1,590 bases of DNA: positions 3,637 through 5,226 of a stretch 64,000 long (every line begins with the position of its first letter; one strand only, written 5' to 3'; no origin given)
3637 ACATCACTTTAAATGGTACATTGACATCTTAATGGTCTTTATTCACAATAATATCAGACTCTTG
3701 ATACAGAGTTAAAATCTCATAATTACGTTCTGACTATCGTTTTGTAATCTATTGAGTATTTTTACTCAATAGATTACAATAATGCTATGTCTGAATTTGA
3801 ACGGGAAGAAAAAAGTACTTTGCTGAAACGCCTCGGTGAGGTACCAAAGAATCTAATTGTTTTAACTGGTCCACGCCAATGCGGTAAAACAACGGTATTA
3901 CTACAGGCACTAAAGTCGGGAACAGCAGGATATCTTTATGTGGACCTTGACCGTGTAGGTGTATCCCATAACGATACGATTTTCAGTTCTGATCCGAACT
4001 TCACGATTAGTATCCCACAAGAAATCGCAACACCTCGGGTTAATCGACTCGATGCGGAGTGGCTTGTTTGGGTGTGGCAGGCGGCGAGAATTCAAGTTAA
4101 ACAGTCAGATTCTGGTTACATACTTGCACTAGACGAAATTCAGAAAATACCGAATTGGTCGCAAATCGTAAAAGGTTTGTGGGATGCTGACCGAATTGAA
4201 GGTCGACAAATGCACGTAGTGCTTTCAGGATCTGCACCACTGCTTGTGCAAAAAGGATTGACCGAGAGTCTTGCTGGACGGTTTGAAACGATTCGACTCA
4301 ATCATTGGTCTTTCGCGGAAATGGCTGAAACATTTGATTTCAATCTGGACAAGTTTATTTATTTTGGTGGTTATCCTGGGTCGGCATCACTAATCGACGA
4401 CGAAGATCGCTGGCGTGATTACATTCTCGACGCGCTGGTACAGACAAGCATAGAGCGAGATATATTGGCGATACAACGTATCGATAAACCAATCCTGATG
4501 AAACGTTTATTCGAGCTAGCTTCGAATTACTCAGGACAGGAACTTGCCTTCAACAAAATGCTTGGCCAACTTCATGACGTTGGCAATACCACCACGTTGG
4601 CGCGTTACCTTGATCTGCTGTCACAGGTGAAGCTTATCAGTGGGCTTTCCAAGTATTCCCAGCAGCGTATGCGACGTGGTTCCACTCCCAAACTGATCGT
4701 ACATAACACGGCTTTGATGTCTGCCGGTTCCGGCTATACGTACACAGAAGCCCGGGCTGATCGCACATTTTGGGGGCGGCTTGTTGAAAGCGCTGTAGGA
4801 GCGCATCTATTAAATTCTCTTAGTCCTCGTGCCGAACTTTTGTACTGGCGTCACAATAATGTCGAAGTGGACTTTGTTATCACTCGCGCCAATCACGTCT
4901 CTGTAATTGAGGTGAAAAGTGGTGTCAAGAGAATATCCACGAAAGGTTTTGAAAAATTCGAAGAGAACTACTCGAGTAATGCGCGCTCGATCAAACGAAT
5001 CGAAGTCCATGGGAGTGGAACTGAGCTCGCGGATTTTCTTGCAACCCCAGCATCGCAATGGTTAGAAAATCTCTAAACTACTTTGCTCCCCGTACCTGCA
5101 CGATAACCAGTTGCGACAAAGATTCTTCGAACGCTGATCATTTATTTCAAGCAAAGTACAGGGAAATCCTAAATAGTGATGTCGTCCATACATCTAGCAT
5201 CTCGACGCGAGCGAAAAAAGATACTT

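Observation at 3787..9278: Candidate undescribed two-gene system: DUF4143-type AAA ATPase with its 3' end overlapped by the start of a 1406-aa STAND-like NTPase-nuclease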

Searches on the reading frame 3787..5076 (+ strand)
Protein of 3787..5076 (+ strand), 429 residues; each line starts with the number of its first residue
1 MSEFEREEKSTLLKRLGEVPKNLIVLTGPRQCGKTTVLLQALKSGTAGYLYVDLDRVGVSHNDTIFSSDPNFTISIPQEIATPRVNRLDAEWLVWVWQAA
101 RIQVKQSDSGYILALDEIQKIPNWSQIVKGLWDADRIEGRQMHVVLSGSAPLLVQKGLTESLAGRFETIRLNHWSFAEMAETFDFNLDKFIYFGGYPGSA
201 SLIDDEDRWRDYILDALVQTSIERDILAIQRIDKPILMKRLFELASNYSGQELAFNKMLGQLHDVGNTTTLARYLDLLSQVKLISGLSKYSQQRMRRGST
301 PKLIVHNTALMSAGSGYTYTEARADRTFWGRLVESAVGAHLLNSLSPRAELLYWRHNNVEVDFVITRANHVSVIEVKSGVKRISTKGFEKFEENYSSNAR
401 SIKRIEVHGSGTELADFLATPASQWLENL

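Call 7: search_protein_families(library=pfam, proteins=[window:3787-5076:+], max_evalue=0.01)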
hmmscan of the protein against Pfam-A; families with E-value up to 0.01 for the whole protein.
window:3787-5076:+ (429 aa): 6 families
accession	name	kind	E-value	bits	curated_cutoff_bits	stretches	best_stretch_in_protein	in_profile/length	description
PF13635.12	DUF4143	-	1e-26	94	28.1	1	223-379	1-160/160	Domain of unknown function (DUF4143)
PF13173.12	AAA_14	-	1.8e-24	86.6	27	1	22-179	3-128/129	AAA domain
PF01637.24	ATPase_2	-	3.8e-08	33.9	33.2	1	10-155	9-162/225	ATPase domain predominantly from Archaea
PF13401.12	AAA_22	-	0.00055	20.7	27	0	21-149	5-123/130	AAA domain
PF10236.15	DAP3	-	0.0063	16.2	23.1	0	17-46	19-48/311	Mitochondrial ribosomal death-associated protein 3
PF10443.15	RNA12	-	0.0098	15.2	27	0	9-65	5-61/429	RNA12 protein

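Call 8: search_protein_families(library=padloc, proteins=[window:3787-5076:+], max_evalue=1)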
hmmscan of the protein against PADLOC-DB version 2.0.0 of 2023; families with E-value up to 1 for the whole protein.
window:3787-5076:+ (429 aa): 10 families
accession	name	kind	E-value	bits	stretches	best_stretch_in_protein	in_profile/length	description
PDLC04791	PDC-S01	-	6.8e-150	497.1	1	4-426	2-394/395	-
PDLC04790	PDC-S01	-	5.1e-50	168.4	3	189-394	176-385/422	-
PDLC04789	PDC-S01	-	2.5e-37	126.8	2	110-399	74-360/375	-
PDLC04787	PDC-S01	-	1.4e-34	117.7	2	106-383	89-362/412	-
PDLC04786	PDC-S01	-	5.1e-19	66.3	2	265-398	265-405/439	-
PDLC04788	PDC-S01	-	1.5e-18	65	2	224-394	218-397/448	-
PDLC04792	PDC-S01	-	6.3e-11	39.5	2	326-391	333-397/452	-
PDLC01887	CARF4--CARF_PDDEXK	-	0.00023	18.8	1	301-390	138-220/285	-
PDLC01903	CARF4--CARF_PDDEXK_TM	-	0.0057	14.1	1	352-392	289-332/380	-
PDLC01037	Csx1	-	0.022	12.3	1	347-392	226-261/320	ARF+Nuclease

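Call 9: search_protein_families(library=ncbifam, proteins=[window:3787-5076:+], max_evalue=0.1)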
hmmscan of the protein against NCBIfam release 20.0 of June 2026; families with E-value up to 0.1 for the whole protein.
window:3787-5076:+ (429 aa): 3 families
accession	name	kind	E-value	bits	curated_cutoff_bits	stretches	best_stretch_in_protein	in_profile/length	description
NF008513.0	PRK11432.1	equivalog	0.033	13.1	496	1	22-57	33-70/351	ferric ABC transporter ATP-binding protein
NF009154.0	PRK12497.3-3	equivalog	0.061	13.3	109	0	323-378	6-60/123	YraN family protein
NF041000.1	ATPase_ComGA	equivalog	0.062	12.3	300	0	6-43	113-150/267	competence type IV pilus ATPase ComGA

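Call 32: search_solved_structures(query=window:3787-5073:+, max_evalue=1)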
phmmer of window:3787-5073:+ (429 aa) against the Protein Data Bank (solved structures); distinct sequences matched with E-value up to 1: 2.
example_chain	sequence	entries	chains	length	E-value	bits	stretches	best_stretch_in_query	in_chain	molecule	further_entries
3jvu_A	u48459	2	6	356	0.42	12.5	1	11-41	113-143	Twitching mobility protein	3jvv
2na0_A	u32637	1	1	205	0.84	11.4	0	177-226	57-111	Guanylyl cyclase-activating protein 1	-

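Call 65: find_related_loci(query=window:3787-5073:+, collection=metagenome_contigs, flank=6000)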
Query window:3787-5073:+ (429 aa) in metagenome_contigs; peptide patterns used: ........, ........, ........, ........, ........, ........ (x = any residue, [..] = any of these).
73 stretches matched a pattern; 1 encode a relative of the query (tblastn E <= 1e-3); 1 distinct loci.
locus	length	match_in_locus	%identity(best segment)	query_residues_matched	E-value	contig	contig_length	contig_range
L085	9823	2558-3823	50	1-428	6e-131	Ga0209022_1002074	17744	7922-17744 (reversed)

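Call 67: find_homologous_proteins(query=window:3787-5073:+, max_evalue=1e-10)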
Query window:3787-5073:+ (429 aa): 8000 proteins with E <= 1e-10 among 8000 candidates; the best 120 are listed.
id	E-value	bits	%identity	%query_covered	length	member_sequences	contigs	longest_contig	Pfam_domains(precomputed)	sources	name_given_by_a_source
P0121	9.7e-285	962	100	100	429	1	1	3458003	PF13173.13,PF13635.13,PF01637.25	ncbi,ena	-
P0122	2.7e-210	716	73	100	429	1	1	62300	PF13173.13,PF13635.13,PF13401.13,PF01637.25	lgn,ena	-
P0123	4.0e-196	670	70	100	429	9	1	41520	PF13173.13,PF13635.13,PF01637.25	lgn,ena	-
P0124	8.4e-179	613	64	100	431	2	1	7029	PF13173.13,PF13635.13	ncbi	-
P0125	1.2e-174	599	63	100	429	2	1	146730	PF13173.13,PF13635.13,PF01637.25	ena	-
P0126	2.8e-171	588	63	100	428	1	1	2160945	PF13173.13,PF13635.13,PF01637.25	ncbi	-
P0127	9.2e-170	583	63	100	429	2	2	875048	PF13173.13,PF13635.13,PF13401.13,PF13191.13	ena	-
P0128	2.0e-169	582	61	100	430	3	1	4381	PF13173.13,PF13635.13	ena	-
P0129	4.0e-167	574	62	100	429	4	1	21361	PF13173.13,PF13635.13,PF13401.13,PF01637.25,PF13191.13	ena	-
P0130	1.6e-166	572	62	100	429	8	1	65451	PF13173.13,PF13635.13,PF13401.13,PF13191.13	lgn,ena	-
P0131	2.7e-166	571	62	100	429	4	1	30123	PF13173.13,PF13635.13,PF01637.25,PF13191.13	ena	-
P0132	8.3e-164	563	60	100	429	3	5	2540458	PF13173.13,PF13635.13,PF13401.13,PF01637.25,PF13191.13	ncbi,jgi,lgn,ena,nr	ncbi:MAG: ATP-binding protein [Gammaproteobacteria bacterium]|nr:ATP-binding protein [Gammaproteobac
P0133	2.6e-161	555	59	100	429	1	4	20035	PF13173.13,PF13635.13,PF13401.13,PF01637.25,PF13191.13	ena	-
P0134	2.5e-158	545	59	100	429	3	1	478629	PF13173.13,PF13635.13,PF13401.13,PF01637.25,PF13191.13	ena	-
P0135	1.0e-155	537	57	100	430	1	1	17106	PF13173.13,PF13635.13,PF13401.13,PF01637.25,PF13191.13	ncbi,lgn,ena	-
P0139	3.9e-148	512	55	99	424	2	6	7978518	PF13173.13,PF13635.13,PF13401.13,PF01637.25,PF13191.13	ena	-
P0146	9.5e-147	507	55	100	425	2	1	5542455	PF13173.13,PF13635.13,PF13401.13,PF01637.25,PF13191.13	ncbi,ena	-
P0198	3.1e-143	495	54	100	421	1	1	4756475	PF13173.13,PF13635.13,PF13401.13,PF01637.25,PF13191.13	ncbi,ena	-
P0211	1.5e-142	493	55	100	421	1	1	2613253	PF13173.13,PF13635.13,PF13401.13,PF01637.25,PF13191.13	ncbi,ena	-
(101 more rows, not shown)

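Call 68: find_encoding_contigs(protein=P0126, flank=6000, max_places=1)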
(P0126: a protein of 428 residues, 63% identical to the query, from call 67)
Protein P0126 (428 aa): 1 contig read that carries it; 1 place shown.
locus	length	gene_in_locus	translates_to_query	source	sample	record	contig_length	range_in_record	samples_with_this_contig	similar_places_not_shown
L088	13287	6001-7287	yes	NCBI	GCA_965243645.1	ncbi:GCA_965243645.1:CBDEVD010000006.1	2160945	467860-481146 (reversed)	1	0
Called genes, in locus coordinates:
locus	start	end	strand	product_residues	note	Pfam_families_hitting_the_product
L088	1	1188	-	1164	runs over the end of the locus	PF17757:UvrB_inter, PF21132:MFD_D3 (weak), PF02559:CarD_TRCF_RID, PF00270:DEAD, PF04851:ResIII, PF00271:Helicase_C, PF03461:TRCF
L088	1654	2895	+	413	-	PF04326:SLFN_AlbA_2, PF13749:HATPase_c_4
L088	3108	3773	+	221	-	PF01128:IspD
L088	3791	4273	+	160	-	PF02542:YgbB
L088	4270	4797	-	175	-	PF01713:Smr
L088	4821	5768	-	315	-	PF07992:Pyr_redox_2, PF13738:Pyr_redox_3, PF00070:Pyr_redox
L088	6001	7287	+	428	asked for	PF01637:ATPase_2 (weak), PF13173:AAA_14, PF13635:DUF4143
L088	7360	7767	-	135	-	-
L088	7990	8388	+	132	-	-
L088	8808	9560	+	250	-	-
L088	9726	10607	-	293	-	PF00483:NTP_transferase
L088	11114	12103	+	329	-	PF01073:3Beta_HSD, PF01370:Epimerase, PF02719:Polysacc_synt_2, PF04321:RmlD_sub_bind, PF07993:NAD_binding_4 (weak), PF08659:KR (weak), PF16363:GDP_Man_Dehyd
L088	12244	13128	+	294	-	PF00535:Glycos_transf_2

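Call 69: find_encoding_contigs(protein=P0139, flank=6000, max_places=2)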
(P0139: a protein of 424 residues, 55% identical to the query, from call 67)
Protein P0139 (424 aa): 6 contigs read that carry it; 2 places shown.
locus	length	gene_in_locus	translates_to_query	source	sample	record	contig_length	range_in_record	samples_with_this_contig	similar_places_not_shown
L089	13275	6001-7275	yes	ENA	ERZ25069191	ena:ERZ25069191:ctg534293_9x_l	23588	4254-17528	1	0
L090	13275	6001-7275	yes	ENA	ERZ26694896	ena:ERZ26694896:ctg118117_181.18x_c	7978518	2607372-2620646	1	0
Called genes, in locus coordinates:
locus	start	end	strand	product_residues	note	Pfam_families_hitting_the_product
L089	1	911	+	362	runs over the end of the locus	PF00009:GTP_EFTU, PF01926:MMR_HSR1 (weak)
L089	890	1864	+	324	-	PF14492:EFG_III, PF03764:EFG_IV, PF00679:EFG_C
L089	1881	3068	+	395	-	PF00155:Aminotran_1_2, PF01053:Cys_Met_Meta_PP (weak), PF01041:DegT_DnrJ_EryC1 (weak)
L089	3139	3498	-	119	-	PF13650:Asp_protease_2 (weak), PF13975:gag-asp_proteas (weak)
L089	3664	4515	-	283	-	PF20434:BD-FAE, PF07859:Abhydrolase_3, PF00135:COesterase (weak)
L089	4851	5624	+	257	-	PF00106:adh_short, PF08659:KR, PF13561:adh_short_C2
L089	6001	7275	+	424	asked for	PF01637:ATPase_2, PF13191:AAA_16 (weak), PF13173:AAA_14, PF13401:AAA_22 (weak), PF13635:DUF4143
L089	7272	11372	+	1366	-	PF28130:DUF8371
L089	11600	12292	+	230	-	-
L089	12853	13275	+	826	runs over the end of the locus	PF02775:TPP_enzyme_C (faint), PF01558:POR, PF20169:DUF6537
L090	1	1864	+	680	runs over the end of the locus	PF00009:GTP_EFTU, PF01926:MMR_HSR1 (weak), PF22042:EF-G_D2, PF14492:EFG_III, PF03764:EFG_IV, PF00679:EFG_C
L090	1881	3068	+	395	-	PF00155:Aminotran_1_2, PF01053:Cys_Met_Meta_PP (weak), PF01041:DegT_DnrJ_EryC1 (weak)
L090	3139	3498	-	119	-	PF13650:Asp_protease_2 (weak), PF13975:gag-asp_proteas (weak)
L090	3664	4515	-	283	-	PF00135:COesterase (weak), PF20434:BD-FAE, PF07859:Abhydrolase_3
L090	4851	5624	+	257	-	PF00106:adh_short, PF08659:KR, PF13561:adh_short_C2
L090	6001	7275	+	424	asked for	PF01637:ATPase_2, PF13191:AAA_16 (weak), PF13173:AAA_14, PF13401:AAA_22 (weak), PF13635:DUF4143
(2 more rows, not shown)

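Call 70: find_encoding_contigs(protein=P0146, flank=6000, max_places=1)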
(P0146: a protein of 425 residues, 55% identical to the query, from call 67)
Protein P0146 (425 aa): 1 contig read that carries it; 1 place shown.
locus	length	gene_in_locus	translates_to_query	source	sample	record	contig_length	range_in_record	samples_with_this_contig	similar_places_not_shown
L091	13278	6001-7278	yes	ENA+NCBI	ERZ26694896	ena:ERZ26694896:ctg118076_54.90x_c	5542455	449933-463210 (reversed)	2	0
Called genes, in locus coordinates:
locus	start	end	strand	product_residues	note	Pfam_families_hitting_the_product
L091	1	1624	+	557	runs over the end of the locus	PF12704:MacB_PCD, PF02687:FtsX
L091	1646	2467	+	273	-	PF12704:MacB_PCD, PF02687:FtsX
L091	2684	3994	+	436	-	PF22807:TrAA12, PF23500:DUF7133 (faint), PF07995:GSDH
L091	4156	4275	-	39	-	-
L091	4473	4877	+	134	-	PF19649:DUF6152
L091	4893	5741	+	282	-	-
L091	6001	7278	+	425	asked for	PF01637:ATPase_2 (faint), PF13191:AAA_16 (weak), PF13401:AAA_22 (weak), PF13173:AAA_14, PF13635:DUF4143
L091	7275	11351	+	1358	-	PF28130:DUF8371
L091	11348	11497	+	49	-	-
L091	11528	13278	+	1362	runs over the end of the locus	PF07669:Eco57I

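Call 71: find_encoding_contigs(protein=P0198, flank=6000, max_places=1)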
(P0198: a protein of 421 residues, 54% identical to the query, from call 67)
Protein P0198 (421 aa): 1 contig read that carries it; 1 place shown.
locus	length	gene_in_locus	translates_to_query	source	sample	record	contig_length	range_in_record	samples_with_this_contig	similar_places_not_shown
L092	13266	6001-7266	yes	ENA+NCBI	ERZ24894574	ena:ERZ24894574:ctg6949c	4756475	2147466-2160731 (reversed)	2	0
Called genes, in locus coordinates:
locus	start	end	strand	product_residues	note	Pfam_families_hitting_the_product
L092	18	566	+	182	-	-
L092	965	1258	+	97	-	-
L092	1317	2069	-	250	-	PF00106:adh_short, PF08659:KR (weak), PF23441:SDR (weak), PF13561:adh_short_C2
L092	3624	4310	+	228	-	-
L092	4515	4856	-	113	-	PF05534:HicB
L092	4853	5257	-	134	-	PF07927:HicA_toxin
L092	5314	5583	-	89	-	-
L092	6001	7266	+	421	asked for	PF01637:ATPase_2 (weak), PF13191:AAA_16 (weak), PF13173:AAA_14, PF13401:AAA_22, PF13635:DUF4143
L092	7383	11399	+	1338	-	PF28130:DUF8371 (weak)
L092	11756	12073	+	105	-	-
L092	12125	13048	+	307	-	PF01609:DDE_Tnp_1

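Call 72: find_encoding_contigs(protein=P0211, flank=6000, max_places=1)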
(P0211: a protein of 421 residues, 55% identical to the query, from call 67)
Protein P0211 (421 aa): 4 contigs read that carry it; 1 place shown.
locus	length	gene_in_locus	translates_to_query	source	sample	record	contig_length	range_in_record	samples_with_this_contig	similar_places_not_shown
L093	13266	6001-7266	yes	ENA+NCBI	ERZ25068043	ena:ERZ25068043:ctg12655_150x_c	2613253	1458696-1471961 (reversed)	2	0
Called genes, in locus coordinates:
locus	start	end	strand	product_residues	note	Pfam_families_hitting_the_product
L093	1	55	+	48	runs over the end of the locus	-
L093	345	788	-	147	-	PF08238:Sel1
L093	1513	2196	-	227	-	-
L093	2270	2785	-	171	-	-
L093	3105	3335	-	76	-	PF22180:RH3_dom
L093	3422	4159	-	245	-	-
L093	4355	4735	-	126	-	PF08238:Sel1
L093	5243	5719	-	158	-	PF05598:DUF772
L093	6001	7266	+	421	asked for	PF01637:ATPase_2, PF13191:AAA_16 (weak), PF13173:AAA_14, PF13401:AAA_22 (faint), PF13635:DUF4143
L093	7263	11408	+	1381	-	PF28130:DUF8371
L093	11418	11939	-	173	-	-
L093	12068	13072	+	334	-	PF00561:Abhydrolase_1, PF12146:Hydrolase_4, PF12697:Abhydrolase_6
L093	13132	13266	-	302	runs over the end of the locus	PF01259:SAICAR_synt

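Call 75: search_protein_families(library=ncbifam, proteins=[L089:7272-11369:+, L092:7383-11396:+, L085:3811-7953:+], max_evalue=1e-20)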
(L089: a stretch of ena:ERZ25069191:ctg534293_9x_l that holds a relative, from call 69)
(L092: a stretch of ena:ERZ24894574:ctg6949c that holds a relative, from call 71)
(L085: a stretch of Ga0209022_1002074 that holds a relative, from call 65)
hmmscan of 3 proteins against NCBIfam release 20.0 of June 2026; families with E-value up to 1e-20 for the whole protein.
L089:7272-11369:+ (1366 aa): 2 families
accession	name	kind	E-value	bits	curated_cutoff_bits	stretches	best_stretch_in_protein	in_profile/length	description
NF058535.1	antiphage_EruA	equivalog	2e-272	907.5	1000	1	50-1364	18-1318/1318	NACHT domain-containing antiphage protein EruA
NF058534.1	antiphage_HyoA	equivalog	1.8e-53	181.6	1200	1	157-1346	193-1405/1430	NACHT domain-containing antiphage protein HyoA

L092:7383-11396:+ (1338 aa): 2 families
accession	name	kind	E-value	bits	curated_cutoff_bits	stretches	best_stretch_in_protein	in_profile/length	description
NF058535.1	antiphage_EruA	equivalog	1.2e-258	861.8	1000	1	2-1335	29-1317/1318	NACHT domain-containing antiphage protein EruA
NF058534.1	antiphage_HyoA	equivalog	1.3e-46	158.9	1200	2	98-545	193-633/1430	NACHT domain-containing antiphage protein HyoA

L085:3811-7953:+ (1381 aa): 2 families
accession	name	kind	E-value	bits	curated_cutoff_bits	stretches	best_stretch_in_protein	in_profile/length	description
NF058535.1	antiphage_EruA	equivalog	2.2e-253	844.4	1000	1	36-1379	18-1318/1318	NACHT domain-containing antiphage protein EruA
NF058534.1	antiphage_HyoA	equivalog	3.5e-39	134.3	1200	1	324-1045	361-1086/1430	NACHT domain-containing antiphage protein HyoA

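Call 82: search_solved_structures(query=A5, max_evalue=10, show_alignments=0)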
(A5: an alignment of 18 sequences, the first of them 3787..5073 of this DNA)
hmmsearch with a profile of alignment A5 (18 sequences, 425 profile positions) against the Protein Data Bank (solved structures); distinct sequences matched with E-value up to 10: 39.
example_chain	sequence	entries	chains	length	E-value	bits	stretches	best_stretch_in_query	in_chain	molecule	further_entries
3cmu_A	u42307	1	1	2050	1.9e-11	46.4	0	22-58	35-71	Protein recA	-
3cmt_A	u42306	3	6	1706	1.8e-09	39.9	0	22-58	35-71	Protein recA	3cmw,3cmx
3cmv_A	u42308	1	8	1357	2.1e-07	33.1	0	22-58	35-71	Protein recA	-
5zfq_A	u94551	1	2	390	0.0025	19.7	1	11-58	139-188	Twitching motility pilus retraction protein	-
6ojx_A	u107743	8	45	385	0.0073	18.1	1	13-59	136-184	Twitching motility pilus retraction ATPase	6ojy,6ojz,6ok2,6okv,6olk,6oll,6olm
5oql_Z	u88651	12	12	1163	0.022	16.5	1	11-54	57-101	Bms1 | Bms1-type G domain-containing protein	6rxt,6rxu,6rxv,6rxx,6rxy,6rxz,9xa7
3jvu_A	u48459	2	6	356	0.032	16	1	12-58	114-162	Twitching mobility protein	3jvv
1ye8_A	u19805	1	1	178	0.033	16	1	24-129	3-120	Hypothetical UPF0334 kinase-like protein AQ_1292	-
4xgc_D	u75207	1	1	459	0.065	15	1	5-46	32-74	Origin recognition complex subunit 4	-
7jgr_D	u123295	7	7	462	0.066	15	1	5-46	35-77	Origin recognition complex subunit 4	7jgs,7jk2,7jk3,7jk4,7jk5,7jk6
7n6g_6M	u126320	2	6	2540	0.078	14.7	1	19-55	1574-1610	FAP42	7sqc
1p9r_A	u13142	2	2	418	0.1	14.4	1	13-63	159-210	General secretion pathway protein E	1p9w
6c2u_A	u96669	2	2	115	0.15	13.8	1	16-55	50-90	phosphate-loop protein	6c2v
4ksr_A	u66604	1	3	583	0.16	13.7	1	13-61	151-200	Type II secretion system protein E, Hemolysin-coregulated protein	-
4kss_A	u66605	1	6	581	0.16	13.7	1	13-61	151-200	Type II secretion system protein E, hemolysin-coregulated protein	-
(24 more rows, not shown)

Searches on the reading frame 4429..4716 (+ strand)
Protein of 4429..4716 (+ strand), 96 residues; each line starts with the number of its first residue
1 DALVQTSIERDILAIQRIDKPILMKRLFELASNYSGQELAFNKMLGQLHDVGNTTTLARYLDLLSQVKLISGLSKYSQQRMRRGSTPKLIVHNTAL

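Call 80: search_protein_families(library=pfam, proteins=[window:4429-4716:+], max_evalue=10)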
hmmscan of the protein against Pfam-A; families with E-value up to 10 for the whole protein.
window:4429-4716:+ (96 aa): 1 family
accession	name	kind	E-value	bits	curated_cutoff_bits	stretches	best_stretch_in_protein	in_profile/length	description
PF13635.12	DUF4143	-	2.5e-09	37.5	28.1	1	9-96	1-87/160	Domain of unknown function (DUF4143)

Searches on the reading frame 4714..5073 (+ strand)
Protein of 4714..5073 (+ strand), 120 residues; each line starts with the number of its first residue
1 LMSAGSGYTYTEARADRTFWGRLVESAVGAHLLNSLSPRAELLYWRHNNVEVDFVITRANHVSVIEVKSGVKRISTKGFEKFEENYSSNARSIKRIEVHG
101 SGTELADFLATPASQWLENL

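Call 80: search_protein_families(library=pfam, proteins=[window:4714-5073:+], max_evalue=10)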
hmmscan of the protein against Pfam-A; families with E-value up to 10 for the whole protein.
window:4714-5073:+ (120 aa): 6 families
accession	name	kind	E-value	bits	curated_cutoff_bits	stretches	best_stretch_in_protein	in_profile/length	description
PF13635.12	DUF4143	-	3.1e-12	46.9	28.1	1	11-70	97-160/160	Domain of unknown function (DUF4143)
PF07788.17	PDDEXK_10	-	0.0038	17.5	21.2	1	49-89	2-41/74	PD-(D/E)XK nuclease superfamily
PF08378.17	NERD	-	0.029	15.3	22.1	1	43-85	27-72/111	Nuclease-related domain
PF14511.12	RE_EcoO109I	-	0.032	14.4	22.5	1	50-94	91-135/198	Type II restriction endonuclease EcoO109I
PF03404.22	Mo-co_dimer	-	0.097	13.1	22.7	1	48-99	5-51/138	Mo-co oxidoreductase dimerisation domain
PF02801.28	Ketoacyl-synt_C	-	0.22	11.9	20.8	1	81-107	33-59/119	Beta-ketoacyl synthase, C-terminal domain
